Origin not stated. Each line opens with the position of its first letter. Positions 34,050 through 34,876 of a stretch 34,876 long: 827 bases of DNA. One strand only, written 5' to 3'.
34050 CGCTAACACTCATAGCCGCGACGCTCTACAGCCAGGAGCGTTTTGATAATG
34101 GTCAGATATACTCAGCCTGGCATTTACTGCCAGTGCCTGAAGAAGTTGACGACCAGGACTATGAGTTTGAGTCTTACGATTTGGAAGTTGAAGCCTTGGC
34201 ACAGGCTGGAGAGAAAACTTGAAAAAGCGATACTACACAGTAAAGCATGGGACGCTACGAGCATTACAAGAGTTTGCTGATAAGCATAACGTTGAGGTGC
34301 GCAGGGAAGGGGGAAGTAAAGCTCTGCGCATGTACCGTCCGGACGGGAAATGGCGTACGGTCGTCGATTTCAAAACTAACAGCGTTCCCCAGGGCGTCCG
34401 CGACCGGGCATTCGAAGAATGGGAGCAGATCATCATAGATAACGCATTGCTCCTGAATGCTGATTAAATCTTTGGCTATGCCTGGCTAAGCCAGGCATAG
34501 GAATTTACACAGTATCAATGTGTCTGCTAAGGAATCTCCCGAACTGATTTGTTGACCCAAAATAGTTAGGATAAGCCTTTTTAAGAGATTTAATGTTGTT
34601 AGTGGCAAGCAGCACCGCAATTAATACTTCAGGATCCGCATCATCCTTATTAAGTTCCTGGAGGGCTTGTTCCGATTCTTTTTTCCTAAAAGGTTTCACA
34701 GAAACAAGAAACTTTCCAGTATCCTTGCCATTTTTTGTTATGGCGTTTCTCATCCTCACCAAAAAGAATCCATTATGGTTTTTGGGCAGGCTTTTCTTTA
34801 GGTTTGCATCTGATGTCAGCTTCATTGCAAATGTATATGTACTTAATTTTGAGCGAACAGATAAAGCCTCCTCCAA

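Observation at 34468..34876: Convergent AT-rich partial gene where P1 carries mod/res: variable cargo at a defence hotspot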

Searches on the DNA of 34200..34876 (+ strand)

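Call 5: search_dna_similar(query=window:34200-34876:+, collection=phages, mode=near, max_rows=30)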
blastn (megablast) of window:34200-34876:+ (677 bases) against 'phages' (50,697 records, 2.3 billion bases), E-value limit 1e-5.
Records with a match: 18; places in all: 18; records where one place covers at least 80% of the query: 2.
Best place of each record, by identity: >=99% 2; 95-99% 16.
By first word of the organism name: Escherichia 13; Salmonella 2; Enterobacteria 2; Punavirus 1.
By host as written in the record: Escherichia coli 7; - 5; Salmonella enterica subsp. enterica serovar Indiana J46 2; Escherichia sp. STEC O157 2; Escherichia coli MC1061 1; Escherichia coli strain MG1655 Z1 1.
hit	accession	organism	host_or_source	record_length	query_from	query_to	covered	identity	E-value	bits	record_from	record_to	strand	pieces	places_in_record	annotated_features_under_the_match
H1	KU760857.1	Salmonella phage SJ46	Salmonella enterica subsp. enterica ...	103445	1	677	100%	100.0%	0e+0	1251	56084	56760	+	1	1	RelA/SpoT family protein | lxc: modulator protein | hypothetical protein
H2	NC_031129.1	Salmonella phage SJ46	Salmonella enterica subsp. enterica ...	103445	1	677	100%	100.0%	0e+0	1251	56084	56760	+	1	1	RelA/SpoT family protein | lxc: modulator protein | Ulx-like anti-restriction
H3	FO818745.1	Escherichia phage RCS47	Escherichia coli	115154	1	274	40%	98.5%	6e-134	483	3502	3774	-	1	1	lxc: Modulator protein | putative protein Ulx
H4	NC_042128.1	Escherichia phage RCS47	Escherichia coli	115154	1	274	40%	98.5%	6e-134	483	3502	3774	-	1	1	lxc: Modulator protein | Ulx-like anti-restriction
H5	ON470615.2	Escherichia phage vB_EcoM-673R5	Escherichia coli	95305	1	275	41%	96.8%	9e-127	459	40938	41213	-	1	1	modulator protein | hypothetical protein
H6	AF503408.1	Enterobacteria phage P7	-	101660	1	273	40%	97.4%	2e-128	464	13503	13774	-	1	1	lxc: Lxc | olxA: OlxA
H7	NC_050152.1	Enterobacteria phage P7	-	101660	1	273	40%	97.4%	2e-128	464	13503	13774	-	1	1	lxc: Lxc | olxA: Ulx-like anti-restriction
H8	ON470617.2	Escherichia phage vB_EcoM-813R1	Escherichia coli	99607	1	273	40%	97.1%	9e-127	459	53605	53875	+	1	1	hypothetical protein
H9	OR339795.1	Escherichia phage phi456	Escherichia coli MC1061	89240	1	273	40%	96.7%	4e-125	453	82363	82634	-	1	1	Lxc | Ulx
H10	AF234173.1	Escherichia phage P1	-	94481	1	273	40%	96.3%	2e-123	448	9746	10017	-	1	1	100 pct identical (0 gaps) to fragment of P1 sequence deposited as ... | 99 pct identical (5 gaps) to fragment of P1 sequence deposited as ... | lxc: Lxc | promoter | ulx: Ulx | and 2 other names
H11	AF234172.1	Escherichia phage P1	-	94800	1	273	40%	96.3%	2e-123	448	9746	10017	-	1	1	100 pct identical (0 gaps) to fragment of P1 sequence deposited as ... (x2) | 99 pct identical (5 gaps) to fragment of P1 sequence deposited as ... | lxc: Lxc | promoter | ulx: Ulx | and 2 other names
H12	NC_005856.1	Escherichia phage P1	Escherichia coli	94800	1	273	40%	96.3%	2e-123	448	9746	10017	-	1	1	100 pct identical (0 gaps) to fragment of P1 sequence deposited as ... (x2) | 99 pct identical (5 gaps) to fragment of P1 sequence deposited as ... | lxc: Lxc | promoter | ulx: Ulx-like anti-restriction | and 2 other names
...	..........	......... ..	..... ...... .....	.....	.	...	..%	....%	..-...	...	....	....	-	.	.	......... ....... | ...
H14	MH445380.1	Escherichia phage P1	Escherichia coli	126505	1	268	40%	97.0%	2e-124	451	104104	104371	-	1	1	modulator protein | Ulx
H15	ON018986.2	Escherichia phage JL22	Escherichia coli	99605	1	266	39%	97.7%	9e-127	459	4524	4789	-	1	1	lxc: modulator protein | hypothetical protein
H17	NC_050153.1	Escherichia phage vB_EcoM-Ro157c2YLVW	Escherichia sp. STEC O157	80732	1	264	39%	97.0%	3e-122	444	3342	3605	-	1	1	bof: modulator protein | Ulx-like anti-restriction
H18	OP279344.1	Escherichia phage P1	Escherichia coli strain MG1655 Z1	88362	1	264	39%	96.6%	1e-120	438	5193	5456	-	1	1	lxc: Lxc | ulx: Ulx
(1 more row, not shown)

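Call 6: search_dna_similar(query=window:34200-34876:+, collection=plasmids, mode=near, max_rows=30)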
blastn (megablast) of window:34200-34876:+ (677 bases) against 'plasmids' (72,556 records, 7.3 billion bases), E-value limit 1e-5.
Records with a match: 699; places in all: 717; records where one place covers at least 80% of the query: 22.
Best place of each record, by identity: >=99% 70; 95-99% 625; 90-95% 4.
By first word of the organism name: Escherichia 640; Salmonella 45; Klebsiella 8; Shigella 5; Cronobacter 1.
By predicted mobility (MOB-suite, as given by PLSDB): non-mobilizable 547; mobilizable 134; conjugative 18.
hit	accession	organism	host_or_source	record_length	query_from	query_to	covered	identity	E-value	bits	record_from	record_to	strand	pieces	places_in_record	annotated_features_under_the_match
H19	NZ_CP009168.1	Escherichia coli 1303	Bos taurus,udder,udder acute mastitis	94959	1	677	100%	100.0%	0e+0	1251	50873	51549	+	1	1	RelA/SpoT domain-containing protein | hypothetical protein (x2)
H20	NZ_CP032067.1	Escherichia coli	Avian,Pure culture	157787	1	677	100%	100.0%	0e+0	1251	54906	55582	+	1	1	RelA/SpoT domain-containing protein | hypothetical protein (x2)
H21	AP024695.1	Escherichia coli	Homo sapiens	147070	1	677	100%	100.0%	0e+0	1251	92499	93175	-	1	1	hypothetical protein (x3)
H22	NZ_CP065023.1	Escherichia coli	mixed culture,swine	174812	1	677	100%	100.0%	0e+0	1251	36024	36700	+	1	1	RelA/SpoT domain-containing protein | hypothetical protein (x2)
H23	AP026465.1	Escherichia coli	whole organism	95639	1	677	100%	100.0%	0e+0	1251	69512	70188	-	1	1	(p)ppGpp synthetase | hypothetical protein (x2)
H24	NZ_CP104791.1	Escherichia coli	-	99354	1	677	100%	100.0%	0e+0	1251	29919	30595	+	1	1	RelA/SpoT domain-containing protein | hypothetical protein (x2)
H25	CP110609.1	Klebsiella pneumoniae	Homo sapiens,BAL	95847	1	677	100%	100.0%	0e+0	1251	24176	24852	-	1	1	RelA/SpoT domain-containing protein | modulator protein | peptide-binding protein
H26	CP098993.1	Escherichia coli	culture,Pooled faeces sample collected ...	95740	1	677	100%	100.0%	0e+0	1251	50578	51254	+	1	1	RelA/SpoT domain-containing protein | modulator protein | peptide-binding protein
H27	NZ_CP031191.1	Salmonella enterica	Gallus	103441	1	677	100%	100.0%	0e+0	1251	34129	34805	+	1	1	RelA/SpoT domain-containing protein | hypothetical protein (x2)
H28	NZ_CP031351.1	Escherichia coli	Cattle,whole organism,feces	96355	1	677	100%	100.0%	0e+0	1251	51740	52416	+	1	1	RelA/SpoT domain-containing protein | hypothetical protein (x2)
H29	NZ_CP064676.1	Salmonella sp. SJTUF14076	Chicken faeces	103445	1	677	100%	100.0%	0e+0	1251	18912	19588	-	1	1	RelA/SpoT domain-containing protein | hypothetical protein (x2)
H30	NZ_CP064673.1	Salmonella sp. SJTUF14146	Chicken meat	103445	1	677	100%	100.0%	0e+0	1251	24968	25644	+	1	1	RelA/SpoT domain-containing protein | hypothetical protein (x2)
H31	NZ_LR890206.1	Klebsiella pneumoniae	Homo sapiens,BAL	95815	1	677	100%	100.0%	0e+0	1251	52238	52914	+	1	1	RelA/SpoT domain-containing protein | hypothetical protein (x2)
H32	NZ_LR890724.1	Klebsiella pneumoniae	Homo sapiens,rectal swab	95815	1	677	100%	100.0%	0e+0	1251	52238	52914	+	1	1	RelA/SpoT domain-containing protein | hypothetical protein (x2)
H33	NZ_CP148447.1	Escherichia coli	Chicken,single cell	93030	1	677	100%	100.0%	0e+0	1251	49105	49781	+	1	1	RelA/SpoT domain-containing protein | hypothetical protein (x2)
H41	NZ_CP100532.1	Escherichia coli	Gallus gallus domesticus,whole ...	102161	1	273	40%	99.3%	3e-136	492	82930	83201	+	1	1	hypothetical protein (x2)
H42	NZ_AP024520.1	Escherichia coli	Equus caballus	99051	1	275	41%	98.2%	6e-133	481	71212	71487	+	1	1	hypothetical protein (x2)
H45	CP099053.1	Escherichia coli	culture,Pooled faeces sample collected ...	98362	1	273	40%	98.9%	1e-134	486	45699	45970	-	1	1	modulator protein | peptide-binding protein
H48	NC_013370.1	Escherichia coli O111:H- str. 11128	-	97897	1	274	40%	98.5%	2e-133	483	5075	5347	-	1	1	hypothetical protein (x2)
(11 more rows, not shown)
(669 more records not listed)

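Call 7: get_annotated_region(hit=H2, flank=9000)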
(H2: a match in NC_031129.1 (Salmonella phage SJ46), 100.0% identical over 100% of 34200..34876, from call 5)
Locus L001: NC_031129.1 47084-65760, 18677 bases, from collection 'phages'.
description: Salmonella phage SJ46, complete genome.
organism: Salmonella phage SJ46 (NCBI taxid 1815968)
taxonomy: Viruses; Duplodnaviria; Heunggongvirae; Uroviricota; Caudoviricetes; Punavirus; Punavirus SJ46
host: Salmonella enterica subsp. enterica serovar Indiana J46; source: -; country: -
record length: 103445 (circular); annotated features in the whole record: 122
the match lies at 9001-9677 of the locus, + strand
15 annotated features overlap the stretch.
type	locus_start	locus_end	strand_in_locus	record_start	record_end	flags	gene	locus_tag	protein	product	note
CDS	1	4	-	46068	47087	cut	-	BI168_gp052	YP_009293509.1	tail fiber protein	-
CDS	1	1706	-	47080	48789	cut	-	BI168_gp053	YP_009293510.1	portal protein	-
CDS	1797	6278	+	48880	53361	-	-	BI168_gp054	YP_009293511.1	putative DNA adenine methyltransferase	-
CDS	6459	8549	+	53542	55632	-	-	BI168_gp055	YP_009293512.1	DNA methyltransferase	-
CDS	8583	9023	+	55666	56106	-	-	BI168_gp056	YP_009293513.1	Ulx-like anti-restriction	-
CDS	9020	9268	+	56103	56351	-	lxc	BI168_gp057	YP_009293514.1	modulator protein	Lxc; lower expression of C1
CDS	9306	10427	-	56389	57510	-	-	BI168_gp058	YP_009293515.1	RelA/SpoT family protein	GTP pyrophosphokinase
CDS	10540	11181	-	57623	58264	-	-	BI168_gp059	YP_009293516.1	maturation control protein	-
CDS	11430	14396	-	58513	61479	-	tnpA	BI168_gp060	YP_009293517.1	transposase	TnpA Tn1721; transposase for transposon Tn1721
CDS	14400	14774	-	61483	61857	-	tnpR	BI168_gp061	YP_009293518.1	DNA invertase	TnpR; transposon Tn1721 resolvase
CDS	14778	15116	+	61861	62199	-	-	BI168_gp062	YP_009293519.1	hypothetical protein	-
CDS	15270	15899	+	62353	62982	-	-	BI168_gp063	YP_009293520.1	methyl-accepting chemotaxis protein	-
CDS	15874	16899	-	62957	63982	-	-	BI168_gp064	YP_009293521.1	putative iron outer membrane receptor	-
CDS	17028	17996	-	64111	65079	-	insC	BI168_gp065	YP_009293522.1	transposase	transposase InsC for insertion sequence IS903D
CDS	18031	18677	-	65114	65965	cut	-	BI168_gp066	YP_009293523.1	extended-spectrum beta-lactamase CTX-M-27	-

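Call 8: get_annotated_region(hit=H12, flank=9000)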
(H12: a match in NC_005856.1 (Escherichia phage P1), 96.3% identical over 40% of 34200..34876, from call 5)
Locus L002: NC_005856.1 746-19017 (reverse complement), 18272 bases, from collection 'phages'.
description: Enterobacteria phage P1, complete genome.
organism: Escherichia phage P1 (NCBI taxid 2886926)
taxonomy: Viruses; Duplodnaviria; Heunggongvirae; Uroviricota; Caudoviricetes; Punavirus; Punavirus P1
host: Escherichia coli; source: -; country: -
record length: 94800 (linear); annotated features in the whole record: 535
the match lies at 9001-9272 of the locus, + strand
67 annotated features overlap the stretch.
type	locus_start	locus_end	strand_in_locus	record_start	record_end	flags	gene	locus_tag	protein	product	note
misc_feature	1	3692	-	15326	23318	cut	-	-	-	-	99 pct identical (15 gaps) to fragment of P1 sequence deposited as locus AF125376.2 in GenBank Accession Number AF125376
CDS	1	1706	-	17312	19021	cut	prt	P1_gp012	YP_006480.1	portal protein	putative portal protein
CDS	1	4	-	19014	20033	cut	pro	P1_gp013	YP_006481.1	tail fiber protein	head processing, putative kinase/phosphatase probably involved in activation of host protease; region of aa 34..149 30 ...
regulatory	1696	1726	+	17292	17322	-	-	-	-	promoter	predicted sigma 70 promoter PdarB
regulatory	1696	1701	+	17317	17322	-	-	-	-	minus_35_signal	PdarB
regulatory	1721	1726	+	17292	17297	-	-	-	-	minus_10_signal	PdarB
regulatory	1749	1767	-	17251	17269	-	-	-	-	promoter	late promoter LPpro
regulatory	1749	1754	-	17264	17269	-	-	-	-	minus_10_signal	LPpro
regulatory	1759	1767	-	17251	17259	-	-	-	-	other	-22 region of LPpro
CDS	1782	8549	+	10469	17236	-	darB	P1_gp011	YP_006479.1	N-6 DNA methylase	defense against restriction; putative DNA adenine methyltransferase and helicase; protects against a subset of type I ...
misc_feature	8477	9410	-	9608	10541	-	-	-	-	-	99 pct identical (5 gaps) to fragment of P1 sequence deposited as locus PP1BOFFO in GenBank Accession Number M33224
CDS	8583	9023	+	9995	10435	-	ulx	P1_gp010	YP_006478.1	Ulx-like anti-restriction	unknown protein function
regulatory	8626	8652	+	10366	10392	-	ulx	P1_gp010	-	promoter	sigma 70 promoter P3lxc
regulatory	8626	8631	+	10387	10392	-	ulx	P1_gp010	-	minus_35_signal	P3lxc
regulatory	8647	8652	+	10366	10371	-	ulx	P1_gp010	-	minus_10_signal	P3lxc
misc_feature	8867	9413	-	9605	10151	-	-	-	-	-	100 pct identical (0 gaps) to fragment of P1 sequence deposited as locus PP1BOFY1 in GenBank Accession Number J05651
regulatory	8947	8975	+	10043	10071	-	ulx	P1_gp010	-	promoter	sigma 70 promoter P1lxc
regulatory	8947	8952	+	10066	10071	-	ulx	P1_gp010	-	minus_35_signal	P1lxc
regulatory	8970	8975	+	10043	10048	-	ulx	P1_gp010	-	minus_10_signal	P1lxc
CDS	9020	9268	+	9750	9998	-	lxc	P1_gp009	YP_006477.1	Lxc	modulator of C1 action; enhances binding of C1 to all its operators; lowers expression of C1; former name: bof; product ...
misc_feature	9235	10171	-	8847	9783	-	-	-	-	-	100 pct identical (0 gaps) to fragment of P1 sequence deposited as locus MYP1MOD in GenBank Accession Number X06287 at ...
misc_feature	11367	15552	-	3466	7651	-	-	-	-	-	100 pct identical (0 gaps) to fragment of P1 sequence deposited as locus MYP1MOD in GenBank Accession Number X06287 at ...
regulatory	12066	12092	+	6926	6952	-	mod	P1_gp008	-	promoter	sigma 70 promoter P3res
regulatory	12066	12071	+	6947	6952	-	mod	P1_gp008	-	minus_35_signal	P3res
regulatory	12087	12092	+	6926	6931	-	mod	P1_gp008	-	minus_10_signal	P3res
regulatory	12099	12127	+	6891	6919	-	mod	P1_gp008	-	promoter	sigma 70 promoter P2res; corresponds to former PR1 promoter of res gene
regulatory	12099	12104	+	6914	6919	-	mod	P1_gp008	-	minus_35_signal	P2res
regulatory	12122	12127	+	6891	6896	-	mod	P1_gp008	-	minus_10_signal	P2res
CDS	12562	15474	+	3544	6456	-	res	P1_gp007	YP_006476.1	type III restriction-modification system endonuclease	restriction component of type III restriction-modification system EcoPI; product 100 pct identical to previously ...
CDS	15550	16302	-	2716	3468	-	mat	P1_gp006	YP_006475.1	Mat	maturation control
misc_feature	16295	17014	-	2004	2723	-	-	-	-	-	100 pct identical (0 gaps) to fragment of P1 sequence deposited as locus PP1REF in GenBank Accession Number M27041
CDS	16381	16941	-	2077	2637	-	ref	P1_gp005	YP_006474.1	Ref-like RecA filament endonuclease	recombination enhancement function; product 100 pct identical to previously identified product of P1 ref gene deposited ...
misc_feature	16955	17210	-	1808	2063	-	-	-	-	-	100 pct identical (0 gaps) to fragment of P1 sequence deposited as locus PP1REFA in GenBank Accession Number M23246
regulatory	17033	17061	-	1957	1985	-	-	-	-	promoter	predicted sigma 70 promoter P2ref; 100 pct identical to promoter 2 for ref at nt 150..178 of P1 sequence fragment ...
CDS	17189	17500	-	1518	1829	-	c8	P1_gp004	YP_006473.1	C8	establishment of lysogeny, putative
misc_feature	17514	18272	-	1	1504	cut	-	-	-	-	99 pct identical (2 gaps) to fragment of P1 sequence deposited as locus MYP1CRE in GenBank Accession Number X03453 at ...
CDS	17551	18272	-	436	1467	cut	cre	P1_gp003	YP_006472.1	site-specific integrase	cyclization recombinase; 24 pct identical to 351 aa integrase-like protein of Pseudomonas sp. in GenBank Accession ...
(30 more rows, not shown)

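Call 27: get_annotated_region(hit=H5, flank=5000)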
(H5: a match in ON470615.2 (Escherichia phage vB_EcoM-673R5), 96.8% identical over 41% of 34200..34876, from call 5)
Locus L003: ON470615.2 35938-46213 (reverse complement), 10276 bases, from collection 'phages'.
description: Escherichia phage vB_EcoM-673R5, complete genome.
organism: Escherichia phage vB_EcoM-673R5 (NCBI taxid 2946087)
taxonomy: Viruses; Duplodnaviria; Heunggongvirae; Uroviricota; Caudoviricetes; Punavirus
host: Escherichia coli; source: -; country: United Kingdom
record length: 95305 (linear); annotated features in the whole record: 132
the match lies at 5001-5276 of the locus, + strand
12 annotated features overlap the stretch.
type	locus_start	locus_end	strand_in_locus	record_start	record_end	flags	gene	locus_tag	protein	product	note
CDS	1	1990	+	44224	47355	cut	-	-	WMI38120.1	hypothetical protein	-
CDS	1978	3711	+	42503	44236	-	-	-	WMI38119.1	hypothetical protein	-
CDS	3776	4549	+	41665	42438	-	-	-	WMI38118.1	hypothetical protein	-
CDS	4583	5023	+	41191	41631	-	-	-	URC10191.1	hypothetical protein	-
CDS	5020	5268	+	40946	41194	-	-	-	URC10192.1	modulator protein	-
CDS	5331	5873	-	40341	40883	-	-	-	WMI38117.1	hypothetical protein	-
CDS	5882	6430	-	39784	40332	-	-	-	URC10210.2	RelA/SpoT family protein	-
CDS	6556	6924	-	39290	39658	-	-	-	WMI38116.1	hypothetical protein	-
CDS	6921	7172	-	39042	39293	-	-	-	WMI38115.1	hypothetical protein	-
CDS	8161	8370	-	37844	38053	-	-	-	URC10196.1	putative lysogeny establishment protein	-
CDS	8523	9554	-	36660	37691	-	-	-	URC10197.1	GST-loxP-cre recombinase fusion protein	-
CDS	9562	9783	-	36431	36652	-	-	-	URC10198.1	putative Cre-associated regulatory protein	-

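Call 28: get_annotated_region(hit=H7, flank=8000)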
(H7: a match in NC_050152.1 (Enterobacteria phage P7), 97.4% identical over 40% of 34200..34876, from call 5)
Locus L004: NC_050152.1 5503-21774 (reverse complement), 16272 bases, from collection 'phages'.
description: Enterobacteria phage P7, complete genome.
organism: Enterobacteria phage P7 (NCBI taxid 10682)
taxonomy: Viruses; Duplodnaviria; Heunggongvirae; Uroviricota; Caudoviricetes; Punavirus; Punavirus P1
host: -; source: -; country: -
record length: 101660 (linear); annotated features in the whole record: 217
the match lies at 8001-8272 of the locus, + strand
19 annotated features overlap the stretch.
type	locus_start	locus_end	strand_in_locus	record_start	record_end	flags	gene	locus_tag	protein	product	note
CDS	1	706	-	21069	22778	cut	proA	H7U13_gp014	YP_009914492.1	portal protein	putative protease; head structure or morphogenesis; minor similarities to portal protein gp20 of bacteriophage T4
regulatory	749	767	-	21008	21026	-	-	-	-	promoter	late promoter LPpro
regulatory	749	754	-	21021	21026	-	-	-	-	minus_10_signal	LPpro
regulatory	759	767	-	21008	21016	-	-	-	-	other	LPpro; -22 region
CDS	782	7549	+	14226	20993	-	darB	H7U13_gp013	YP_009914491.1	DNA methyltransferase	defence against restriction; putative N6 DNA adenine methyltransferase and helicase; protects against a subset of type ...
protein_bind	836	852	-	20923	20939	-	-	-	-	phage repressor C1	hypothetical monovalent C1-controlled operator Op(pro); predicted to control expression of proA and proB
CDS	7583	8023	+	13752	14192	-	olxA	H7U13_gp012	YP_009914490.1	Ulx-like anti-restriction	unknown protein function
CDS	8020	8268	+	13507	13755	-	lxc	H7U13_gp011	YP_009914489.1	Lxc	modulator of C1 action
CDS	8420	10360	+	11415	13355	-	mod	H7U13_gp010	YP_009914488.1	methyltransferase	modification methylase; modification and site recognition component of host specificity DNA complex (hsdMS)in type III ...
CDS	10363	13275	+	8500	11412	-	res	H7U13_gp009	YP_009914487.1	type III restriction-modification system endonuclease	restriction-modification system EcoP7; similar to type III Res protein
CDS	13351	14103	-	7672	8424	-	mat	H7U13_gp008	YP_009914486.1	Mat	particle maturation control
regulatory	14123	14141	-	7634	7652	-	-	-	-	promoter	late promoter LPmat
regulatory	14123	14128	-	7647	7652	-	-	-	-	minus_10_signal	LPmat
regulatory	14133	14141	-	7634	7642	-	-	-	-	other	LPmat; -22 region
protein_bind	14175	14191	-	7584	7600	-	-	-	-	phage repressor C1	monovalent C1-controlled operator Op(mat); controls transcription of mat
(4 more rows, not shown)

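Call 29: get_annotated_region(hit=H4, flank=8000)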
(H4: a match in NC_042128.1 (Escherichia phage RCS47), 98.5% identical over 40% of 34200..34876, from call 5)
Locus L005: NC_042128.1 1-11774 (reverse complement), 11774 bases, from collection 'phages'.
description: Escherichia phage RCS47, complete genome.
organism: Escherichia phage RCS47 (NCBI taxid 1590550)
taxonomy: Viruses; Duplodnaviria; Heunggongvirae; Uroviricota; Caudoviricetes; Punavirus; Punavirus RCS47
host: Escherichia coli; source: -; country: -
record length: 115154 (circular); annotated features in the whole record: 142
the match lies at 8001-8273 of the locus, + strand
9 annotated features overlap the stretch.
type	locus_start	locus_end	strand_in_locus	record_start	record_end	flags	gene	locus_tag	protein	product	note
CDS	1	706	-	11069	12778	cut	-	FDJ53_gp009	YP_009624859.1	portal protein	Evidence 3 : Function proposed based on presence of conserved amino acid motif, structural feature or limited homology; ...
CDS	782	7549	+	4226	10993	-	-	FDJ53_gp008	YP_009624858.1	N-6 DNA methylase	Evidence 3 : Function proposed based on presence of conserved amino acid motif, structural feature or limited homology; ...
CDS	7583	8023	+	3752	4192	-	-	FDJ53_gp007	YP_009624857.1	Ulx-like anti-restriction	Evidence 3 : Function proposed based on presence of conserved amino acid motif, structural feature or limited homology; ...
CDS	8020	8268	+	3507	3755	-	lxc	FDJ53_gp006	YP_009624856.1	Modulator protein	Evidence 1b : Function experimentally demonstrated in the studied species; PubMedId : 1601883; Product type f : factor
CDS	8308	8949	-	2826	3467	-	mat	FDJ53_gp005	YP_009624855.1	Maturation control protein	Evidence 1c : Function experimentally demonstrated in the studied genus; PubMedId : 11418548; Product type f : factor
CDS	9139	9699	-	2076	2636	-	ref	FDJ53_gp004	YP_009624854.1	Ref-like RecA filament endonuclease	Evidence 1b : Function experimentally demonstrated in the studied species; PubMedId : 21193392; Product type e : enzyme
CDS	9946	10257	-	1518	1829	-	-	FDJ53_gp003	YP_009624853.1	Putative lysogeny establishment protein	Evidence 3 : Function proposed based on presence of conserved amino acid motif, structural feature or limited homology; ...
CDS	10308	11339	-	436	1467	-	cre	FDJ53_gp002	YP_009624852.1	site-specific integrase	Evidence 1b : Function experimentally demonstrated in the studied species; PubMedId : 15489417; Product type e : enzyme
CDS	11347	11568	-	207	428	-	cra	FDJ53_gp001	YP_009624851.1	Cre-associated protein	Evidence 2b : Function of strongly homologous gene; PubMedId : 15489417; Product type f : factor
